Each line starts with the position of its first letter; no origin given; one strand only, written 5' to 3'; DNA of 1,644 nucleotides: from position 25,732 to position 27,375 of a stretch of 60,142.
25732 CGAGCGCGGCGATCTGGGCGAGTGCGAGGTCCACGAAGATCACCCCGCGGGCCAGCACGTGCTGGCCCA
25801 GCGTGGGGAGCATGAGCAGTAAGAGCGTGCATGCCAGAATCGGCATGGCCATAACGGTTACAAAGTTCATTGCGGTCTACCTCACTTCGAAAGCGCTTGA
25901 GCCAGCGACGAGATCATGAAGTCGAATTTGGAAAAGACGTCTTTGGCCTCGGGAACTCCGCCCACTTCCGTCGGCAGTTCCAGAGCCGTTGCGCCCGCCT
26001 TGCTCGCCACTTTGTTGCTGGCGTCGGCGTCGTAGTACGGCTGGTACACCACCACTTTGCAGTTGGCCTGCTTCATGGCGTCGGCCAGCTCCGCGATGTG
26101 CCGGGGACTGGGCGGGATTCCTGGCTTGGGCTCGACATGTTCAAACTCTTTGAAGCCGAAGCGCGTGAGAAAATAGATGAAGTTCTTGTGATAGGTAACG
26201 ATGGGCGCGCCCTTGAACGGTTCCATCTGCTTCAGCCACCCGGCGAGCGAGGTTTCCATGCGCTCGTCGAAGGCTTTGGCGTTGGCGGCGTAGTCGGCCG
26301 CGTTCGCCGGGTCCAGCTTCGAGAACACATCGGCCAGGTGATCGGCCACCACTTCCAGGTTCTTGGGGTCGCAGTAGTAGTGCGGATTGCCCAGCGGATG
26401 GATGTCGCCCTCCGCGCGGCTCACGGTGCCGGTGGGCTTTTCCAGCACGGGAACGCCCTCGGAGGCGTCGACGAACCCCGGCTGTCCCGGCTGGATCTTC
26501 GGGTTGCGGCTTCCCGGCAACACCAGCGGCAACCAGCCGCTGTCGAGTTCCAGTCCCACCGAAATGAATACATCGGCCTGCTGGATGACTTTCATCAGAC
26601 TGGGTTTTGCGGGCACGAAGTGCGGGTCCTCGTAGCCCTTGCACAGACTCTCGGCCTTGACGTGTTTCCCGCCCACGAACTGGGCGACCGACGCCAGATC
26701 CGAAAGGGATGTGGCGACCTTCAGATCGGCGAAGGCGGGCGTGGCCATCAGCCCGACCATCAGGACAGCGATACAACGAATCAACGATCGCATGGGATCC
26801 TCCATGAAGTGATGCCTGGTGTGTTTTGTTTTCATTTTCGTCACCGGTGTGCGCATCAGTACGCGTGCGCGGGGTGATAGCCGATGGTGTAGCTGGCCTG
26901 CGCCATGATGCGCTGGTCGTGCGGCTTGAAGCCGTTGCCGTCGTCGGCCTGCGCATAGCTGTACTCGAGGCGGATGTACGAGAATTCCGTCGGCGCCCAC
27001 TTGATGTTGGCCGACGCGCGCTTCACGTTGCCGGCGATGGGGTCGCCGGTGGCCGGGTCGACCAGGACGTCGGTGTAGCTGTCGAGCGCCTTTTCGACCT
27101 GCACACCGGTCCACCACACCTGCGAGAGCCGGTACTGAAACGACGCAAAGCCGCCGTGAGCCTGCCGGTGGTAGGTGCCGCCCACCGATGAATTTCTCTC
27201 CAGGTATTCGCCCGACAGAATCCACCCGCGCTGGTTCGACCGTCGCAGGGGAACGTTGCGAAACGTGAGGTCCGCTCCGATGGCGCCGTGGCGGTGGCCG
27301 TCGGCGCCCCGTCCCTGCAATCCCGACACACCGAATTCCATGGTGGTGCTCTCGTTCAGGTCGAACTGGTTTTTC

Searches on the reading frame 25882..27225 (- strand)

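Call 26: search_protein_families(library=pfam, proteins=[window:25882-27225:-], max_evalue=0.0001)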
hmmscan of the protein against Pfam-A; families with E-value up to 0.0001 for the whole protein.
window:25882-27225:- (447 aa): 1 family
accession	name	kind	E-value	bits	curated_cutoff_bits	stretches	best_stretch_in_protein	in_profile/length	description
PF01297.22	ZnuA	-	5.4e-46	157.6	29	1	170-421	1-240/263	Zinc-uptake complex component A periplasmic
